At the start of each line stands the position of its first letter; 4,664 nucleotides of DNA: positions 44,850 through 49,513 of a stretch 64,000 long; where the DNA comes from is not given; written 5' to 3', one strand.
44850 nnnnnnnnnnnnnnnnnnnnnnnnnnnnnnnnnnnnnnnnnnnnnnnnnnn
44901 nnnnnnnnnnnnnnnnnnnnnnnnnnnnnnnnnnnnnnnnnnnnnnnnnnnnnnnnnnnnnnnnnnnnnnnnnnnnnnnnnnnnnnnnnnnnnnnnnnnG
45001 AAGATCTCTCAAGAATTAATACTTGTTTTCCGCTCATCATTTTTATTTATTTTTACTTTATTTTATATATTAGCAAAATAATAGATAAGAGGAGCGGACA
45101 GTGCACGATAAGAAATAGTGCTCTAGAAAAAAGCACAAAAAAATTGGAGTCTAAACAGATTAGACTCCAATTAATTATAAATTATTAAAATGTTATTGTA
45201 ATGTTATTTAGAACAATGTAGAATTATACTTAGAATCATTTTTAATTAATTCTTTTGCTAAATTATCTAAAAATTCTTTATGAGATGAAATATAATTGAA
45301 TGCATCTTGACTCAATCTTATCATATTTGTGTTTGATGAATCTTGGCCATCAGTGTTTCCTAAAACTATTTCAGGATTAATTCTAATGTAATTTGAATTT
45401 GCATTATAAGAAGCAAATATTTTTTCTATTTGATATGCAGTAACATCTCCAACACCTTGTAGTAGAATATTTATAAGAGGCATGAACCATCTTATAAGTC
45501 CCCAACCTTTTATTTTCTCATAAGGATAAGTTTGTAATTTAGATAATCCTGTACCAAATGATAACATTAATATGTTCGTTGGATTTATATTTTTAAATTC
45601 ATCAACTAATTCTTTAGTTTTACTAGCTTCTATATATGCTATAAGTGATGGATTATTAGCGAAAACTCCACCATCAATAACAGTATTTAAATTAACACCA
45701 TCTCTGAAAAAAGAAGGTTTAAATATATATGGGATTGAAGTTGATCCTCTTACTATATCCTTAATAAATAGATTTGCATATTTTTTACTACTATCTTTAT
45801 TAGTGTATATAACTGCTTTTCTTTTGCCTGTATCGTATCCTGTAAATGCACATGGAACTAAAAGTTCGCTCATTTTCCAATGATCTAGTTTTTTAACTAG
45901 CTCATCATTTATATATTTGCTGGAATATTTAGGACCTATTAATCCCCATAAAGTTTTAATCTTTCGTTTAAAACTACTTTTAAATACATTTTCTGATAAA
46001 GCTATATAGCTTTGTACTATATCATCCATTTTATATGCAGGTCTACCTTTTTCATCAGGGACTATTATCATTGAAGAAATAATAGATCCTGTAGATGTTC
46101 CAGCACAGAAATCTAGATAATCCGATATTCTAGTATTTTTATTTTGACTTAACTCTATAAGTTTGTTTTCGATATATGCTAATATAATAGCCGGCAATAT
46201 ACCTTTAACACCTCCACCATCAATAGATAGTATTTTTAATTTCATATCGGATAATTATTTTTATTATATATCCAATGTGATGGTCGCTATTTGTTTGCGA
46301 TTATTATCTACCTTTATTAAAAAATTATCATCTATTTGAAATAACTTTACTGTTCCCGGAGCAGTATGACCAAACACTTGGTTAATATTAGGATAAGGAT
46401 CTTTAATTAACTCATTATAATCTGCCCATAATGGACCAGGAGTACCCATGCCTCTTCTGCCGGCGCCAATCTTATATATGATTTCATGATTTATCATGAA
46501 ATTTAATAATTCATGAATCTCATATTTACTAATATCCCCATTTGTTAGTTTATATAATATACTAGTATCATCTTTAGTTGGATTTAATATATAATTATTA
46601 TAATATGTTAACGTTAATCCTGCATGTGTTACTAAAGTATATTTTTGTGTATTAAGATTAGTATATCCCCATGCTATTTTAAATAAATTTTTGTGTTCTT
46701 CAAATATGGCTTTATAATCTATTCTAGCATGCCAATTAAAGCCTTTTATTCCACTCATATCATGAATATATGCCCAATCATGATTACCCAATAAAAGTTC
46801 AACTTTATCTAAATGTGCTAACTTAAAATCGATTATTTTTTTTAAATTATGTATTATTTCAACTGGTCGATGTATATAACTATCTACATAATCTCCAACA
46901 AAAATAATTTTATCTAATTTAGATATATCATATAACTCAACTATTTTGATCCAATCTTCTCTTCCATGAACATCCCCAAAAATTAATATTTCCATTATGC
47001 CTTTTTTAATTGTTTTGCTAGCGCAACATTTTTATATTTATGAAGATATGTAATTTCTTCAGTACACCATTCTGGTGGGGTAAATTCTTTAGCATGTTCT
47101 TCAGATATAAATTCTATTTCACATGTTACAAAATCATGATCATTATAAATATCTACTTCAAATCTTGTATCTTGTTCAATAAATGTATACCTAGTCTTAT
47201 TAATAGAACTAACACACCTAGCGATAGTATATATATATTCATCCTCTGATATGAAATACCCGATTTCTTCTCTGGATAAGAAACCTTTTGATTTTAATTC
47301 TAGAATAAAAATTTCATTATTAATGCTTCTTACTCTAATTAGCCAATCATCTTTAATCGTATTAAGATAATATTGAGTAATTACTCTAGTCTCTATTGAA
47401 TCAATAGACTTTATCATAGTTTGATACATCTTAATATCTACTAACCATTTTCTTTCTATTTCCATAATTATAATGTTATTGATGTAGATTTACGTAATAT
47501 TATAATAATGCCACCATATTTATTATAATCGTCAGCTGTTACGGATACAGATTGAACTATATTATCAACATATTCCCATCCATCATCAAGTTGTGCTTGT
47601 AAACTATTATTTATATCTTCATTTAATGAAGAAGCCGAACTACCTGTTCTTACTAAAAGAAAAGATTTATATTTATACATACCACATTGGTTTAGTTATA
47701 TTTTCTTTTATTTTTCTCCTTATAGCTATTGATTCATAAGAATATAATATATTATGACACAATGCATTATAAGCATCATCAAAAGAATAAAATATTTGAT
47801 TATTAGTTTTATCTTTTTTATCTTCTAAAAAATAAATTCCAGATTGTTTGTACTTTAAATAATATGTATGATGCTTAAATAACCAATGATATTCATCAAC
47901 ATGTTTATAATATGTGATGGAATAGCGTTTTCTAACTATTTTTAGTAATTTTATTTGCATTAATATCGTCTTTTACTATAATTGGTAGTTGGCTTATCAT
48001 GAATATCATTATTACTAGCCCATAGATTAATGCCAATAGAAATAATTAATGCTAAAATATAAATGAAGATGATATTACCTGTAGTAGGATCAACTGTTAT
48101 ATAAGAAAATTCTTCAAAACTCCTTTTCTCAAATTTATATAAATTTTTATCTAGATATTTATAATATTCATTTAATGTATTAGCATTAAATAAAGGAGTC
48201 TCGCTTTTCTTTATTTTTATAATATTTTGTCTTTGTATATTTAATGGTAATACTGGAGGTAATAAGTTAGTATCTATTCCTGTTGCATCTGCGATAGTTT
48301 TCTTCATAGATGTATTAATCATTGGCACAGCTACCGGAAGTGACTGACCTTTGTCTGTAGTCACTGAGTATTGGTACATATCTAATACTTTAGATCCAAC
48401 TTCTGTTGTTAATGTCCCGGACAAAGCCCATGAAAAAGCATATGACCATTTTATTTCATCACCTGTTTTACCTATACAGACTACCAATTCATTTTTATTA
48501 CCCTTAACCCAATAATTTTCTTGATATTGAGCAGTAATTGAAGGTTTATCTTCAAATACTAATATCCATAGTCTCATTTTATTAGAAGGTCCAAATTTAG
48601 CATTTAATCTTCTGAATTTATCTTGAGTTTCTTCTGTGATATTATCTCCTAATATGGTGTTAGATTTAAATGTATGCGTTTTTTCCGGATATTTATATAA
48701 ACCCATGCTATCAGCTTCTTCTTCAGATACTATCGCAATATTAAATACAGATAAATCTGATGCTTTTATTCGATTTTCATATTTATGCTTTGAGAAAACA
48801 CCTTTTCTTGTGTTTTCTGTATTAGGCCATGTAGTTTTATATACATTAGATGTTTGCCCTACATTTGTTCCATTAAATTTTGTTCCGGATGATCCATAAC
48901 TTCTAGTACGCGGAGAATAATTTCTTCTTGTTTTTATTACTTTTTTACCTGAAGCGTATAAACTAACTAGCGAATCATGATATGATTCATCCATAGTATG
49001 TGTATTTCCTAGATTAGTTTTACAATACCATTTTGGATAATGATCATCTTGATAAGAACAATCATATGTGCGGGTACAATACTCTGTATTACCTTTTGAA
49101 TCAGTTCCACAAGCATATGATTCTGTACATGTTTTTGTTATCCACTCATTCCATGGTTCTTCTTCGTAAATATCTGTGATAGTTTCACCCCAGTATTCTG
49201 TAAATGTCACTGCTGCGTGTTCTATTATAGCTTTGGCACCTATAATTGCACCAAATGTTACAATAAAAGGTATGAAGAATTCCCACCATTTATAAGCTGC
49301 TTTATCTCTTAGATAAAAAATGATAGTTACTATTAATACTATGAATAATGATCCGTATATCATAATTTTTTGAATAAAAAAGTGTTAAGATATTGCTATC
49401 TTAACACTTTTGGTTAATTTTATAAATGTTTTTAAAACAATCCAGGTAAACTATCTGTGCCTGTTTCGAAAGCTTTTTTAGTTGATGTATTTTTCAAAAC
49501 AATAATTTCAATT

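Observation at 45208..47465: Patatin phospholipase, metallophosphoesterase and CYTH triphosphate-tunnel protein as a tight co-directional trio after the head genes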

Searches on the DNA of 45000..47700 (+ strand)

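Call 5: search_dna_similar(query=window:45000-47700:+, collection=phages, mode=distant, max_rows=20)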
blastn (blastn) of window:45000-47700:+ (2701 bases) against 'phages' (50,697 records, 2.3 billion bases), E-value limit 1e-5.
No match.

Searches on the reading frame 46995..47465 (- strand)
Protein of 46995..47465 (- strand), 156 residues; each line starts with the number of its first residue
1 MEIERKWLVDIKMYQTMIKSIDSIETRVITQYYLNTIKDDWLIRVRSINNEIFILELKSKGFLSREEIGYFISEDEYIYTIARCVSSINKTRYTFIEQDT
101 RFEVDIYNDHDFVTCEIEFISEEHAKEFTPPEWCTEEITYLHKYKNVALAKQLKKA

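Call 3: search_protein_families(library=pfam, proteins=[window:46995-47465:-], max_evalue=0.01)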
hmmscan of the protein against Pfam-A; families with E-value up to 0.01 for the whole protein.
window:46995-47465:- (156 aa): 1 family
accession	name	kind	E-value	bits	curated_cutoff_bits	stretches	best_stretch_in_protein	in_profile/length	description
PF01928.26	CYTH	-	3.2e-05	24.3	23.2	1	2-126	3-152/179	CYTH domain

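Call 4: search_protein_families(library=phrogs, proteins=[window:46995-47465:-], max_evalue=0.001)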
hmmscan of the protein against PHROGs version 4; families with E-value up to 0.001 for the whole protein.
window:46995-47465:- (156 aa): 1 family
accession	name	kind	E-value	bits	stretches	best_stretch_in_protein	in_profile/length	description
phrog_6660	-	unknown function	2.7e-23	83.6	1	1-155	3-155/157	-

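Call 10: search_dna_similar(query=window:46995-47465:-, collection=phages, mode=protein, max_rows=40, max_evalue=0.001)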
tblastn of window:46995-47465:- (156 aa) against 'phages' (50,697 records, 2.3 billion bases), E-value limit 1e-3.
Records with a match: 64; places in all: 64; records where one place covers at least 80% of the query: 63.
Best place of each record, by identity: <60% 64.
By first word of the organism name: Aeromonas 44; Bacteriophage 7; uncultured 4; Xanthomonas 4; Pseudomonas 2; Erwinia 1; Bacillus 1; Vibrio 1.
By host as written in the record: Aeromonas hydrophila 15; - 11; Aeromonas salmonicida 10; Aeromonas salmonicida subsp. salmonicida 6; Aeromonas hydrophila BIOTECH 10089 4; Xanthomonas hortorum pv. vitians CFBP8640 3; Aeromonas sp. 2; Pseudomonas poae Z9_5 1; and 12 more.
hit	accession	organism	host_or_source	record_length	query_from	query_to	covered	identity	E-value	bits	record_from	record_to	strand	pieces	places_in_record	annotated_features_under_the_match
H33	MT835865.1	Bacteriophage sp.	human fecal samples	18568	1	151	97%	34.8%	8e-16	79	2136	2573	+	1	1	record has no annotation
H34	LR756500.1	uncultured phage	metagenomic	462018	1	152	97%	34.4%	3e-11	66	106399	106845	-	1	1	record has no annotation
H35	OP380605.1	Aeromonas phage avDM2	Aeromonas hydrophila BIOTECH 10089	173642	1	153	98%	32.5%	7e-4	44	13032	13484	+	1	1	hypothetical protein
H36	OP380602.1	Aeromonas phage avDM5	Aeromonas hydrophila BIOTECH 10089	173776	1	153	98%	32.5%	7e-4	44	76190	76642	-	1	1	hypothetical protein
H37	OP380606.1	Aeromonas phage avDM1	Aeromonas hydrophila BIOTECH 10089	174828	1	153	98%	32.5%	7e-4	44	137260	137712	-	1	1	hypothetical protein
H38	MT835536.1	Bacteriophage sp.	human fecal samples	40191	1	151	97%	32.9%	2e-12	69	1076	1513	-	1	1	record has no annotation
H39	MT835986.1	Bacteriophage sp.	human fecal samples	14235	1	154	99%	31.4%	2e-11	66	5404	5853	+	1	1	record has no annotation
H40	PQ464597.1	Pseudomonas phage Milchi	Pseudomonas poae Z9_5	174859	1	152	97%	31.8%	4e-8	57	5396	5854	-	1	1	hypothetical protein (x2)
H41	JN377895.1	Aeromonas phage Aes012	Aeromonas sp.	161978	2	155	99%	31.1%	2e-6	52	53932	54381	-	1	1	hypothetical protein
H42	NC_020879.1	Aeromonas phage Aes012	Aeromonas sp.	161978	2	155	99%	31.1%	2e-6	52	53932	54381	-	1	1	hypothetical protein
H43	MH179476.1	Aeromonas phage 50AhydR13PP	Aeromonas hydrophila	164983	2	155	99%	31.1%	2e-6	52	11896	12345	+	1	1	hypothetical protein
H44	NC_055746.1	Aeromonas phage 50AhydR13PP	Aeromonas hydrophila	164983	2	155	99%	31.1%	2e-6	52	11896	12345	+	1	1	hypothetical protein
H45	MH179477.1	Aeromonas phage 60AhydR15PP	Aeromonas hydrophila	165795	2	155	99%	31.1%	2e-6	52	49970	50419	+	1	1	hypothetical protein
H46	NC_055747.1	Aeromonas phage 60AhydR15PP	Aeromonas hydrophila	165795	2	155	99%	31.1%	2e-6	52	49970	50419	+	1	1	hypothetical protein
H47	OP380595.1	Aeromonas phage avDM3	Aeromonas hydrophila BIOTECH 10089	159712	2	155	99%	31.1%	2e-6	52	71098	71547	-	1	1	hypothetical protein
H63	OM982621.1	Pseudomonas phage Astolliot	Pseudomonas syringae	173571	2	152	97%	31.0%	5e-7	54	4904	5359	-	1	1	CYTH domain-containing protein | hypothetical protein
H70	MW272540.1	Aeromonas phage ZPAH1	Aeromonas hydrophila J1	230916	2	139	88%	33.1%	1e-5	49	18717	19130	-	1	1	CYTH-like phosphatase domain protein | hypothetical protein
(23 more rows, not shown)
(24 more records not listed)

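Call 13: find_related_loci(query=window:46995-47465:-, collection=viral_contigs, flank=6000)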
Query window:46995-47465:- (156 aa) in viral_contigs; peptide patterns used: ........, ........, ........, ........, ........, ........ (x = any residue, [..] = any of these).
11 stretches matched a pattern, but none encodes a relative of the query by tblastn (E <= 1e-3).

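Call 23: search_protein_families(library=padloc, proteins=[window:46995-47465:-], max_evalue=0.01)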
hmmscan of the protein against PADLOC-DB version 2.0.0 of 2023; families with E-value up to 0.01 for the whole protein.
window:46995-47465:- (156 aa): 0 families

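Call 24: search_protein_families(library=ncbifam, proteins=[window:46995-47465:-], max_evalue=0.01)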
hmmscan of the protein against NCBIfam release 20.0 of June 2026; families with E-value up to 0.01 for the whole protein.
window:46995-47465:- (156 aa): 0 families

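Call 27: search_solved_structures(query=window:46995-47465:-, max_evalue=1, show_alignments=2)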
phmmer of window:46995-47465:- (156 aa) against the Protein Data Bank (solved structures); distinct sequences matched with E-value up to 1: 3.
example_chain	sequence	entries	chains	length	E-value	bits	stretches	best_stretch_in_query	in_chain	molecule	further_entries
3typ_A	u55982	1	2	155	2.8e-15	59.8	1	28-151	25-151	Uncharacterized protein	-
2fbl_A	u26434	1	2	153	2.9e-15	59.7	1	28-151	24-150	hypothetical protein NE1496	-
2vlg_A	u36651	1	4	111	0.55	13.4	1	91-125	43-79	SPORULATION KINASE A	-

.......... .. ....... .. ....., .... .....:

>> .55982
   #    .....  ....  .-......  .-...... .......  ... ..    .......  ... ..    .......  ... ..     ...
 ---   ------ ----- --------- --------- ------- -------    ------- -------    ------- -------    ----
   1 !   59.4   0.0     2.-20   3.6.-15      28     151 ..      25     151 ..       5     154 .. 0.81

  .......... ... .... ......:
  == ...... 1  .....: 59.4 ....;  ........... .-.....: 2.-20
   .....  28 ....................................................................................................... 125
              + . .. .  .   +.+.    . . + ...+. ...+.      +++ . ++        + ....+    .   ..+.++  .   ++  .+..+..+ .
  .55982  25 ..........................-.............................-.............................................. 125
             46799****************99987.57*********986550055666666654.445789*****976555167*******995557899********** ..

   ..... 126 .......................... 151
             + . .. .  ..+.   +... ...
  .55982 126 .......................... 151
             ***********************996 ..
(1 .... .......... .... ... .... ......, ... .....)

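Call 42: get_annotated_region(hit=H63, flank=3000)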
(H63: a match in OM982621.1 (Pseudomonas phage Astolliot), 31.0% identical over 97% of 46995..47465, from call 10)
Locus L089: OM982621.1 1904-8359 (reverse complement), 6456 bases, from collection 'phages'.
description: Pseudomonas phage Astolliot, complete genome.
organism: Pseudomonas phage Astolliot (NCBI taxid 2928830)
taxonomy: Viruses; Duplodnaviria; Heunggongvirae; Uroviricota; Caudoviricetes; Otagovirus
host: Pseudomonas syringae; source: lake/soil sample; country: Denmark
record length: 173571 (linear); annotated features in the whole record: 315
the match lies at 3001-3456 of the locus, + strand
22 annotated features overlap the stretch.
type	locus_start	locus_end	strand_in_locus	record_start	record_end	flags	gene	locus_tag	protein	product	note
CDS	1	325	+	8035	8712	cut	-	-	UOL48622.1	hypothetical protein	-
CDS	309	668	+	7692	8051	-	-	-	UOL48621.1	hypothetical protein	-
CDS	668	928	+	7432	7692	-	-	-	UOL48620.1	hypothetical protein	-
CDS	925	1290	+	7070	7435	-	-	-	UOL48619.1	hypothetical protein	-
CDS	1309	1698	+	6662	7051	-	-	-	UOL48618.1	hypothetical protein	-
CDS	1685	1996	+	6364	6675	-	-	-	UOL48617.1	hypothetical protein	-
CDS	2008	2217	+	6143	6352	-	-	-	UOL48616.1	hypothetical protein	-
CDS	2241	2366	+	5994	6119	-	-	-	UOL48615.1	hypothetical protein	-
CDS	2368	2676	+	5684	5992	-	-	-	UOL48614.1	hypothetical protein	-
CDS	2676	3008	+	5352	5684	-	-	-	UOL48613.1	hypothetical protein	-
CDS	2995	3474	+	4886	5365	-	-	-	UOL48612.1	CYTH domain-containing protein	-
CDS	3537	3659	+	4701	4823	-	-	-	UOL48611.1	hypothetical protein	-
CDS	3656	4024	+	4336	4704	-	-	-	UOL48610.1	hypothetical protein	-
CDS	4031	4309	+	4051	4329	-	-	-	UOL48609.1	hypothetical protein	-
CDS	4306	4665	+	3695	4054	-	-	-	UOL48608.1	hypothetical protein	-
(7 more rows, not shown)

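Call 43: get_annotated_region(hit=H70, flank=3000)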
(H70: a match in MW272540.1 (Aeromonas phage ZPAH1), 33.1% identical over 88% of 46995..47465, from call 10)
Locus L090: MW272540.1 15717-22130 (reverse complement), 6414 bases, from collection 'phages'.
description: Aeromonas phage ZPAH1, complete genome.
organism: Aeromonas phage ZPAH1 (NCBI taxid 2796500)
taxonomy: Viruses; Duplodnaviria; Heunggongvirae; Uroviricota; Caudoviricetes; Straboviridae; Emmerichvirinae; Ishigurovirus
host: Aeromonas hydrophila J1; source: -; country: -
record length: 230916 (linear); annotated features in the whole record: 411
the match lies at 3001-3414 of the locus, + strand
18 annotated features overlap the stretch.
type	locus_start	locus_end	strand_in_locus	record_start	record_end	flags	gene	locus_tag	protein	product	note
CDS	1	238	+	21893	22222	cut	-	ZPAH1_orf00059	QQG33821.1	hypothetical protein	-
CDS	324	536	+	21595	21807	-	-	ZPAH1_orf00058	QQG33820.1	hypothetical protein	-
CDS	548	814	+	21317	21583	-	-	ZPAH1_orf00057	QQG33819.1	hypothetical protein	-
CDS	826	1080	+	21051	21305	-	-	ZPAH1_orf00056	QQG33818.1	hypothetical protein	-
CDS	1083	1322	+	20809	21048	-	-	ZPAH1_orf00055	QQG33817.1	ATP-binding cassette domain-containing protein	-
CDS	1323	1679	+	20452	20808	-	-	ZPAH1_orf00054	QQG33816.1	hypothetical protein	-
CDS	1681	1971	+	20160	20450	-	-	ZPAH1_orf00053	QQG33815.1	hypothetical protein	-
CDS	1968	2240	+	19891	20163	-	-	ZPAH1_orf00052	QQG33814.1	hypothetical protein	-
CDS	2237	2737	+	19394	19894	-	-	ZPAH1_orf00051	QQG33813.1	hypothetical protein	-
CDS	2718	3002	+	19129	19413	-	-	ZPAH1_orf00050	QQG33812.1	hypothetical protein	-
CDS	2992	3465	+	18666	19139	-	-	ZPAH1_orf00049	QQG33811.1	CYTH-like phosphatase domain protein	-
CDS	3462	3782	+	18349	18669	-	-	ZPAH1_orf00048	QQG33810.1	hypothetical protein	-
CDS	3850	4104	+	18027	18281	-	-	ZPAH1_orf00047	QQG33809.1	hypothetical protein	gp39.1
CDS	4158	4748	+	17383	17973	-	-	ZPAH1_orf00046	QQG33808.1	hypothetical protein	gpe.6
CDS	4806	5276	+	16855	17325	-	-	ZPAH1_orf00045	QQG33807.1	hypothetical protein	-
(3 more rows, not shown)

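Call 44: get_annotated_region(hit=H41, flank=3000)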
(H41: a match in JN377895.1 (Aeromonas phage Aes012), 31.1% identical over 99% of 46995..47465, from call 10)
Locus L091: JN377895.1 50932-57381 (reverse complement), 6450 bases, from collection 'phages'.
description: Aeromonas phage Aes012, complete genome.
organism: Aeromonas phage Aes012 (NCBI taxid 1198014)
taxonomy: Viruses; Duplodnaviria; Heunggongvirae; Uroviricota; Caudoviricetes; Straboviridae; Tulanevirus; Tulanevirus aes12
host: Aeromonas sp.; source: -; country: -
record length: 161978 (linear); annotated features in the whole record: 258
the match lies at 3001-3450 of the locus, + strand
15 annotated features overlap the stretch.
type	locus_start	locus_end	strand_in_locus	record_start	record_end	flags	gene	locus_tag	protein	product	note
CDS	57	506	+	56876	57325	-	regB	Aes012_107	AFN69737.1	site-specific RNA endonuclease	RegB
CDS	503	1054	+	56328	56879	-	-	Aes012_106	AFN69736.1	hypothetical protein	Vs.1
CDS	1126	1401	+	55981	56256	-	-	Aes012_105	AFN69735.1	putative phage protein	-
CDS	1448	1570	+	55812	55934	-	-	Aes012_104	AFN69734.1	putative phage protein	-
CDS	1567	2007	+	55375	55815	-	-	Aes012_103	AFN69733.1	putative phage protein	-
CDS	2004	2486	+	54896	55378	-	-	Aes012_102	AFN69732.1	hypothetical protein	Tk.4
CDS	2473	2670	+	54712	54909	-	-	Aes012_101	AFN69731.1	putative phage protein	-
CDS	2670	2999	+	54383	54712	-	-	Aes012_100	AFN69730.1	putative phage protein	-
CDS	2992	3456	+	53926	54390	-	-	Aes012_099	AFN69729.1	hypothetical protein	similar to bacterial adenylate cyclase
CDS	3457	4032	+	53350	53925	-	tk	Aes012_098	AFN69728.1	thymidine kinase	Tk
CDS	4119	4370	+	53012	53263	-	-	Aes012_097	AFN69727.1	putative phage protein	-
CDS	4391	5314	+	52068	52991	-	-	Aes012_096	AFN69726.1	hypothetical protein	similar to SPFH domain-containing protein/band 7 family protein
CDS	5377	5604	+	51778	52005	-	-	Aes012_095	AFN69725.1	putative phage protein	-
CDS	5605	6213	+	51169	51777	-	-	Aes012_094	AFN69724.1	hypothetical protein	-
CDS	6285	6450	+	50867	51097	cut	-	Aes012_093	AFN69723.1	putative phage protein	-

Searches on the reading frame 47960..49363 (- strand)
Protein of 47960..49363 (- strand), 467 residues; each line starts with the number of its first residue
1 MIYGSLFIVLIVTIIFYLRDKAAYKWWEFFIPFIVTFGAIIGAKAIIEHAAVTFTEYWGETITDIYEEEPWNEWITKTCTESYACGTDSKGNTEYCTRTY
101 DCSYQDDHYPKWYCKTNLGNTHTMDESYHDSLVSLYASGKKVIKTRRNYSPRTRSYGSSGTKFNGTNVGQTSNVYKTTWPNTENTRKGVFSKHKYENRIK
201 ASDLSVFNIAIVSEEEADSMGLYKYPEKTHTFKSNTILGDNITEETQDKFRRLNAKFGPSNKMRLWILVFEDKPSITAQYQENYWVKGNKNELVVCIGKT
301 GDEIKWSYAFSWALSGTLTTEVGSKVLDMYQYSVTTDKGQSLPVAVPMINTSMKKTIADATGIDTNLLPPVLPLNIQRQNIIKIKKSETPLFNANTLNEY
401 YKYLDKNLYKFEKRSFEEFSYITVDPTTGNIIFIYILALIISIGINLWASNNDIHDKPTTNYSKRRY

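Call 3: search_protein_families(library=pfam, proteins=[window:47960-49363:-], max_evalue=0.01)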
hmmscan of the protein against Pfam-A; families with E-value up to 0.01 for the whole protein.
window:47960-49363:- (467 aa): 0 families

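Call 4: search_protein_families(library=phrogs, proteins=[window:47960-49363:-], max_evalue=0.001)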
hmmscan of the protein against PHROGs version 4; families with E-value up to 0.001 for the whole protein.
window:47960-49363:- (467 aa): 1 family
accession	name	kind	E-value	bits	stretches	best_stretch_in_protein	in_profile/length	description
phrog_2087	-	unknown function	3.3e-26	92.9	1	2-331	3-295/360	-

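Call 23: search_protein_families(library=padloc, proteins=[window:47960-49363:-], max_evalue=0.01)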
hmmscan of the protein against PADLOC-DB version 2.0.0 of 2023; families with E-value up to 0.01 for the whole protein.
window:47960-49363:- (467 aa): 0 families

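Call 24: search_protein_families(library=ncbifam, proteins=[window:47960-49363:-], max_evalue=0.01)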
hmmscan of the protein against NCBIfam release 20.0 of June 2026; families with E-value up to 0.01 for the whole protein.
window:47960-49363:- (467 aa): 0 families
